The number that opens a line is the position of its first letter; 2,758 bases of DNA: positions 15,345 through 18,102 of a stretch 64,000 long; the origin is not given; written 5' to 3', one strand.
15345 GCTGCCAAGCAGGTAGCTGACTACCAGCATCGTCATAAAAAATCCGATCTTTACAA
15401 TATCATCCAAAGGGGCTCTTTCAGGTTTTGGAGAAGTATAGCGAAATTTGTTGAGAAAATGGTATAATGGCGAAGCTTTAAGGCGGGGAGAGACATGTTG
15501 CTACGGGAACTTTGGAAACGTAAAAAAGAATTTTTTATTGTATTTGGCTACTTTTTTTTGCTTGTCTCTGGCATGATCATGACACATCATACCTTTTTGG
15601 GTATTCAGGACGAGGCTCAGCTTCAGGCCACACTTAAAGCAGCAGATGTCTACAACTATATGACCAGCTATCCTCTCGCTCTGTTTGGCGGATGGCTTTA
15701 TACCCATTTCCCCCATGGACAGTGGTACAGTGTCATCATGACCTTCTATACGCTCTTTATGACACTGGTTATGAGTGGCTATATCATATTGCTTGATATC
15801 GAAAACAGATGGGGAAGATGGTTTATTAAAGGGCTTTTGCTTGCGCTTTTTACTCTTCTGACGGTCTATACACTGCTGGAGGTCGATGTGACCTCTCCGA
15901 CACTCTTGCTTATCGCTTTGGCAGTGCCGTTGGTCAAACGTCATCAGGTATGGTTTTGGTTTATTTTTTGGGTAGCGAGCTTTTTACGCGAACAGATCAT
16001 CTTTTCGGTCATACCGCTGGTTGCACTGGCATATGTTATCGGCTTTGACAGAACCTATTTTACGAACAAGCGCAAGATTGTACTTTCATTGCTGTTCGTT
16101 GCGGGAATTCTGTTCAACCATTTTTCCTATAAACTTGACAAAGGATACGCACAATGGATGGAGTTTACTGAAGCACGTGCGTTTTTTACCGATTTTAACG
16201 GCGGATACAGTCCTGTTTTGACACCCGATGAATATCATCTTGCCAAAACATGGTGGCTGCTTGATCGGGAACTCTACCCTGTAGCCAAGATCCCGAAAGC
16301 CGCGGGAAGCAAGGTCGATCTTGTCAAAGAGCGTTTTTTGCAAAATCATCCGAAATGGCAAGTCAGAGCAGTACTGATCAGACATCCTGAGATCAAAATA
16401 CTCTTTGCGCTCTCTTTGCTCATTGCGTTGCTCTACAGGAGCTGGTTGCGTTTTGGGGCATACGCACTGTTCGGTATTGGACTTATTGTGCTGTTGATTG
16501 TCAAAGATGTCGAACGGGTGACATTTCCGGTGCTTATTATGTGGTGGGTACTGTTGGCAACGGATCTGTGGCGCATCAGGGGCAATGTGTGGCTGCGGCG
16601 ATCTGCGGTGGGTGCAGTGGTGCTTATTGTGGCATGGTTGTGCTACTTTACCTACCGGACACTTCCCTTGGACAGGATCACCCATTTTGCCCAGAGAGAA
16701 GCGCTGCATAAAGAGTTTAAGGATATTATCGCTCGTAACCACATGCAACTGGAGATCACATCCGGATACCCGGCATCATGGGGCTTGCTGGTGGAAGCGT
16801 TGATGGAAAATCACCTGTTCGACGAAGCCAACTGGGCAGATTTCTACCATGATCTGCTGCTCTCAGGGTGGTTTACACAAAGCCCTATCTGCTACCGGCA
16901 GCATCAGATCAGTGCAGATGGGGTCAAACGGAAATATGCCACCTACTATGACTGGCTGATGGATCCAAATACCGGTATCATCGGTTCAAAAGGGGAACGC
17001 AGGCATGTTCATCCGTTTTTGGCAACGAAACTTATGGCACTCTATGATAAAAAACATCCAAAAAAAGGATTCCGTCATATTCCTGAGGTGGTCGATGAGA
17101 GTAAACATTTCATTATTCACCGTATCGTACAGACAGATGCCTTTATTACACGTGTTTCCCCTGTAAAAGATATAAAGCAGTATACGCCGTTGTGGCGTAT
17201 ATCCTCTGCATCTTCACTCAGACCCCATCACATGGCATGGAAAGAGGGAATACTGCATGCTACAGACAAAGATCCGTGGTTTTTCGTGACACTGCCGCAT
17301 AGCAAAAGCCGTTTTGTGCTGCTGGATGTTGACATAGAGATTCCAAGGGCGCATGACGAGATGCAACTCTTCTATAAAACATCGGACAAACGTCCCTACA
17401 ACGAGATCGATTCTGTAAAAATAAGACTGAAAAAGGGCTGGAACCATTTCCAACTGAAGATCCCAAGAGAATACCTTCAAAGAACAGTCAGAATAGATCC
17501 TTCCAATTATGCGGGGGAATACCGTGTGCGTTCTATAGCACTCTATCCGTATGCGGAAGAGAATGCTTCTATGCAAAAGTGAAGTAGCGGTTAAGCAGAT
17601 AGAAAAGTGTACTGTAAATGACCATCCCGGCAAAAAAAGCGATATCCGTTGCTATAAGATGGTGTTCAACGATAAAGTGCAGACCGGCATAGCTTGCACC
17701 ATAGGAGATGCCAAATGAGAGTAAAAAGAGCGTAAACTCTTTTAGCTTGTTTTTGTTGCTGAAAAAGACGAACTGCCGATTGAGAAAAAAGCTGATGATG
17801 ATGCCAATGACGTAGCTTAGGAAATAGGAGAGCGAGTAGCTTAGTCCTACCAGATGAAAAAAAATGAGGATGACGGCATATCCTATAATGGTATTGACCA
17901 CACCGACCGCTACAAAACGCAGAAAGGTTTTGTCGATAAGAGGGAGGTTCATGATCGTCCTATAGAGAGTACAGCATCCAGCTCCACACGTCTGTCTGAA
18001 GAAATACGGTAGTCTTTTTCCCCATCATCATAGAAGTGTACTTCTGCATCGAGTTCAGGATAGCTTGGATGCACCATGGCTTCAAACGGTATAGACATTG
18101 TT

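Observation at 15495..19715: gtrB-ydjC-gtrA module: a candidate periplasmic hexosamine (free-amine) decoration system of the Lgm/NaxD type, with an unrecognisable 695-aa membrane protein as possible transferase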

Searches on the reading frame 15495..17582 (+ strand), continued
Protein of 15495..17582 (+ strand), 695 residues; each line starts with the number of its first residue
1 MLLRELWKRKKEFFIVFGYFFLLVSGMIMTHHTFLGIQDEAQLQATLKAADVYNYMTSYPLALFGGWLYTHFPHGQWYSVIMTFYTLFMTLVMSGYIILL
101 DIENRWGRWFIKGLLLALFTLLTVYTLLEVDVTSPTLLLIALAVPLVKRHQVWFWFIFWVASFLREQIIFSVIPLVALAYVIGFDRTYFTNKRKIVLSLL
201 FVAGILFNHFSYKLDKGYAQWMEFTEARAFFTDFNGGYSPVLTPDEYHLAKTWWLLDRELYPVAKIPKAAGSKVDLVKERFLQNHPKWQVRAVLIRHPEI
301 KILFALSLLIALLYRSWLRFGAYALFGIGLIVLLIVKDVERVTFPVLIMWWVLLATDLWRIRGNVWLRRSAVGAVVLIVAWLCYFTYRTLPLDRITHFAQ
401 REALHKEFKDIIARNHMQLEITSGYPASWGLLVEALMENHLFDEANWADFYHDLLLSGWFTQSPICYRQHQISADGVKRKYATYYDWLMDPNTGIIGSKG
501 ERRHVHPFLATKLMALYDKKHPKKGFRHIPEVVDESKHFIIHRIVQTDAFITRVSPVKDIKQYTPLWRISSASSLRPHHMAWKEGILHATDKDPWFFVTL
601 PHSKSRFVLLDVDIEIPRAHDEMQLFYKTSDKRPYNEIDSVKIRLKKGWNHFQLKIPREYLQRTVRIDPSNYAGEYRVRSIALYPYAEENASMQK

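Call 44: find_encoding_contigs(protein=P0025, flank=7000, max_places=1)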
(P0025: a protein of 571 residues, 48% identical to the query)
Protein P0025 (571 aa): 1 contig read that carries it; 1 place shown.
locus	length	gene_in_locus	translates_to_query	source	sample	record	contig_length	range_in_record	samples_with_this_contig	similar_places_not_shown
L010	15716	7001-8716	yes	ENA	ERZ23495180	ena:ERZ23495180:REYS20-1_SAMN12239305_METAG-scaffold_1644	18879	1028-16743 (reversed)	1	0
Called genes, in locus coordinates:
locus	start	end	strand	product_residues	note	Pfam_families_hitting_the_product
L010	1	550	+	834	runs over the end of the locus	PF00534:Glycos_transf_1, PF13524:Glyco_trans_1_2, PF13692:Glyco_trans_1_4, PF13439:Glyco_transf_4, PF13579:Glyco_trans_4_4 (weak), PF00534:Glycos_transf_1, PF13692:Glyco_trans_1_4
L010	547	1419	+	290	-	PF05045:RgpF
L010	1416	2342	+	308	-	PF00535:Glycos_transf_2, PF10111:Glyco_tranf_2_2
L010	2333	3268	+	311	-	PF00535:Glycos_transf_2, PF10111:Glyco_tranf_2_2 (weak), PF13641:Glyco_tranf_2_3, PF13632:Glyco_trans_2_3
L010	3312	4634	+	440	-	PF02397:Bac_transf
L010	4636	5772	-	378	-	PF03447:NAD_binding_3, PF21135:DRL_cat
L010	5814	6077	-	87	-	-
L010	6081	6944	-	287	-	PF00657:Lipase_GDSL, PF13472:Lipase_GDSL_2 (weak)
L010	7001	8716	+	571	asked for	-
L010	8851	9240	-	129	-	PF04138:GtrA_DPMS_TM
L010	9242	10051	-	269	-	PF04794:YdjC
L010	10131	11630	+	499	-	PF03062:MBOAT, PF13813:MBOAT_2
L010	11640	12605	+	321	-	PF04914:DltD (faint)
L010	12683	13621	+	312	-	PF00535:Glycos_transf_2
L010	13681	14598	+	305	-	PF00535:Glycos_transf_2, PF10111:Glyco_tranf_2_2, PF13641:Glyco_tranf_2_3 (weak)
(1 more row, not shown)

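Call 45: find_encoding_contigs(protein=P0006, flank=7000, max_places=1)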
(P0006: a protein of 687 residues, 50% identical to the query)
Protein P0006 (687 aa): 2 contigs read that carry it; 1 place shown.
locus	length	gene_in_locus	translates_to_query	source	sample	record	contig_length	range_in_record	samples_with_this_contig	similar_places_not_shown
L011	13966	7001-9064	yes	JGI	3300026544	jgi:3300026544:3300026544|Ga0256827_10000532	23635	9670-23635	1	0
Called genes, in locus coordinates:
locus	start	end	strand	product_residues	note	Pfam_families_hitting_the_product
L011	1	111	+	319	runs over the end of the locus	-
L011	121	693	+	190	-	PF00908:dTDP_sugar_isom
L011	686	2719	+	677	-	PF01370:Epimerase, PF02719:Polysacc_synt_2 (weak), PF04321:RmlD_sub_bind, PF16363:GDP_Man_Dehyd, PF07993:NAD_binding_4 (weak), PF03447:NAD_binding_3, PF21135:DRL_cat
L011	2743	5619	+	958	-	PF00884:Sulfatase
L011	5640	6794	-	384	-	PF01757:Acyl_transf_3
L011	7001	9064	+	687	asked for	-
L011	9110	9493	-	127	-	PF04138:GtrA_DPMS_TM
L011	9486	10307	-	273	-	PF04794:YdjC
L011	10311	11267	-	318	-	PF00535:Glycos_transf_2, PF13641:Glyco_tranf_2_3 (weak)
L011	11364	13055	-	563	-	PF16586:DUF5060, PF13204:Apiosidase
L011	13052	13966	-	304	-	?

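Call 46: find_encoding_contigs(protein=P0019, flank=7000, max_places=1)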
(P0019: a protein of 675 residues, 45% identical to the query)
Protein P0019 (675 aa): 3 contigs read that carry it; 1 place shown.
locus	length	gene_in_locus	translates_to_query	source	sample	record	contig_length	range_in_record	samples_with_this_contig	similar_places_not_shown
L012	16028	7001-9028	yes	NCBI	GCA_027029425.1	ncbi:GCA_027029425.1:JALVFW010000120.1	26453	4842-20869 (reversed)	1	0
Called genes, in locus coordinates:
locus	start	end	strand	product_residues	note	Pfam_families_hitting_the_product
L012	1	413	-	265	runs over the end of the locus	-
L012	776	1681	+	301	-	PF03547:Mem_trans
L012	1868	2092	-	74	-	-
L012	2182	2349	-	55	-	-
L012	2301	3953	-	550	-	PF16586:DUF5060, PF13204:Apiosidase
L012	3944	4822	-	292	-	PF00535:Glycos_transf_2, PF13641:Glyco_tranf_2_3, PF13632:Glyco_trans_2_3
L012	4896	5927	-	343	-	PF01073:3Beta_HSD, PF01370:Epimerase, PF02719:Polysacc_synt_2, PF04321:RmlD_sub_bind (weak), PF07993:NAD_binding_4 (weak), PF16363:GDP_Man_Dehyd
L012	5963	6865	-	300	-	PF00483:NTP_transferase, PF12804:NTP_transf_3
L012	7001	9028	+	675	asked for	-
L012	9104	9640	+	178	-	-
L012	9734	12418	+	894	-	PF16403:Bact_surface_Ig-like, PF13360:PQQ_2 (faint), PF16819:DUF5074 (faint), PF24807:WD40_CDC20-Fz (faint), PF25174:Beta-prop_THOC3 (faint), PF02239:Cytochrom_D1 (faint), PF08309:LVIVD (weak)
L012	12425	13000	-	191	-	PF00188:CAP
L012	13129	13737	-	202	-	PF00156:Pribosyltran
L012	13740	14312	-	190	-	PF01765:RRF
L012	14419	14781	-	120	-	PF03840:SecG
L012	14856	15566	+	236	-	PF13489:Methyltransf_23 (weak), PF13847:Methyltransf_31 (weak), PF08241:Methyltransf_11 (weak), PF08242:Methyltransf_12 (weak), PF13649:Methyltransf_25 (weak)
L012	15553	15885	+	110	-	PF03745:DUF309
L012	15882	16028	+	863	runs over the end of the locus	-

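Call 47: find_encoding_contigs(protein=P0016, flank=7000, max_places=1)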
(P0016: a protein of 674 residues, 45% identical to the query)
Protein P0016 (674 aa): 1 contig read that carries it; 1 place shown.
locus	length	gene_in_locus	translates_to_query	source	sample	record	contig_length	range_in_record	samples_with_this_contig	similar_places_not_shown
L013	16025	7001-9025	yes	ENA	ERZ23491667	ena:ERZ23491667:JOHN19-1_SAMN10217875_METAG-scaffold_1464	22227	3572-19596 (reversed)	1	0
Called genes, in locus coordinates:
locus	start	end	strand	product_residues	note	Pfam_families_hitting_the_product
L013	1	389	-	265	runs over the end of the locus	-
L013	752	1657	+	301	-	PF03547:Mem_trans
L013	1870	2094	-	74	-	-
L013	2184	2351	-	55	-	-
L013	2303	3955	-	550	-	PF16586:DUF5060, PF13204:Apiosidase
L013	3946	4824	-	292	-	PF00535:Glycos_transf_2, PF13641:Glyco_tranf_2_3, PF13632:Glyco_trans_2_3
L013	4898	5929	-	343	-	PF01073:3Beta_HSD, PF01370:Epimerase, PF02719:Polysacc_synt_2, PF04321:RmlD_sub_bind (weak), PF07993:NAD_binding_4 (weak), PF16363:GDP_Man_Dehyd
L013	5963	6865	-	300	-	PF00483:NTP_transferase, PF12804:NTP_transf_3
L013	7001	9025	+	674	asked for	-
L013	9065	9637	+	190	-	-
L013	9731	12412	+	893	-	PF16403:Bact_surface_Ig-like, PF13360:PQQ_2 (faint), PF24807:WD40_CDC20-Fz (faint), PF08309:LVIVD (weak), PF25174:Beta-prop_THOC3 (weak), PF08309:LVIVD (weak), PF25174:Beta-prop_THOC3 (weak), PF16819:DUF5074 (weak), +3 more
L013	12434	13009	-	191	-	PF00188:CAP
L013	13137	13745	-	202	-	PF00156:Pribosyltran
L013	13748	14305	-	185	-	PF01765:RRF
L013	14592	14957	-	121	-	PF03840:SecG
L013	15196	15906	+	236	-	PF13847:Methyltransf_31 (weak), PF08241:Methyltransf_11 (weak), PF08242:Methyltransf_12 (weak), PF13649:Methyltransf_25 (weak)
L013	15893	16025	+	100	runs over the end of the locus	PF03745:DUF309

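Call 63: find_related_loci(query=A1, collection=metagenome_contigs, flank=6000)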
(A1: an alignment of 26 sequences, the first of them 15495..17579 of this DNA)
Query A1 (695 aa) in metagenome_contigs; peptide patterns used: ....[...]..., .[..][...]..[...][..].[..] (x = any residue, [..] = any of these).
166 stretches matched a pattern; 12 encode a relative of the query (tblastn E <= 1e-3); 12 distinct loci.
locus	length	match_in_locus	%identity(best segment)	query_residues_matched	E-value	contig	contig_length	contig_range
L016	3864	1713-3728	50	6-684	0e+0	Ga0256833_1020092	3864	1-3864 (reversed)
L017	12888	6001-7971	50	28-684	0e+0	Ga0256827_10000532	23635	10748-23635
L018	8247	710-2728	48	9-684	0e+0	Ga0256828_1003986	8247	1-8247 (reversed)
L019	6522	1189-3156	44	25-689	0e+0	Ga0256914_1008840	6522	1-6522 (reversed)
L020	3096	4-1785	44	89-690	3e-172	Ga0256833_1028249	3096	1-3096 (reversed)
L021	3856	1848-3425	41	9-546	5e-129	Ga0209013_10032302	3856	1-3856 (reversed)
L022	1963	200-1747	37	17-544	2e-113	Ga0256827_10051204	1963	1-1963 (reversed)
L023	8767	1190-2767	39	9-546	9e-105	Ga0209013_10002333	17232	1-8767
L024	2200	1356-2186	52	10-287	4e-83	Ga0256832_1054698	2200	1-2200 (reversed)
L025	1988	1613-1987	52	5-129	1e-34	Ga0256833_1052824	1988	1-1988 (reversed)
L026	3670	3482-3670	56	32-94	1e-15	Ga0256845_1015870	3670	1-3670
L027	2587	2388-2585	53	1-65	3e-15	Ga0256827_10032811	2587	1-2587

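Call 99: search_protein_families(library=pfam, alignment_id=A4, max_evalue=0.01)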
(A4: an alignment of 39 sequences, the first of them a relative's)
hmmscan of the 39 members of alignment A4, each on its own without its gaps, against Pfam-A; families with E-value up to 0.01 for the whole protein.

A. member 1, P0194 (615 aa): 0 families

B. families by the number of members that match (of 39 scanned): 2 families
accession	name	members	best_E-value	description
PF13231.12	PMT_2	5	1.9e-06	Dolichyl-phosphate-mannose-protein mannosyltransferase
PF09913.15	DUF2142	4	1.6e-13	Predicted membrane protein (DUF2142)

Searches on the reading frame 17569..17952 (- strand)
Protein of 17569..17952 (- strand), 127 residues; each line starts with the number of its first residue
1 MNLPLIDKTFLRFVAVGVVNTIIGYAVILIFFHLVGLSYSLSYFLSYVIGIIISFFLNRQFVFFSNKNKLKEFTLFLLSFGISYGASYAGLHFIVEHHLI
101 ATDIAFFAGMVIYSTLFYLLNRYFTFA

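Call 3: search_protein_families(library=pfam, proteins=[window:17569-17952:-], max_evalue=0.01)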
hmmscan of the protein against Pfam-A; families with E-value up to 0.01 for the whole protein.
window:17569-17952:- (127 aa): 1 family
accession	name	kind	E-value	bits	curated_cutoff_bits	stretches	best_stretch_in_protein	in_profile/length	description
PF04138.20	GtrA_DPMS_TM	-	1.3e-20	74.2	26.1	1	12-126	1-117/117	GtrA/DPMS, transmembrane domain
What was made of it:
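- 17569..17952 (-): GtrA-family small 4-TM protein, a putative Und-P-sugar flippase or synthase helper. Pfam GtrA_DPMS_TM E 1.3e-20 (call 3).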

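Call 4: search_protein_families(library=ncbifam, proteins=[window:17569-17952:-], max_evalue=0.01)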
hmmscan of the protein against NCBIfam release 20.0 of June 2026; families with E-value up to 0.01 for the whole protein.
window:17569-17952:- (127 aa): 0 families
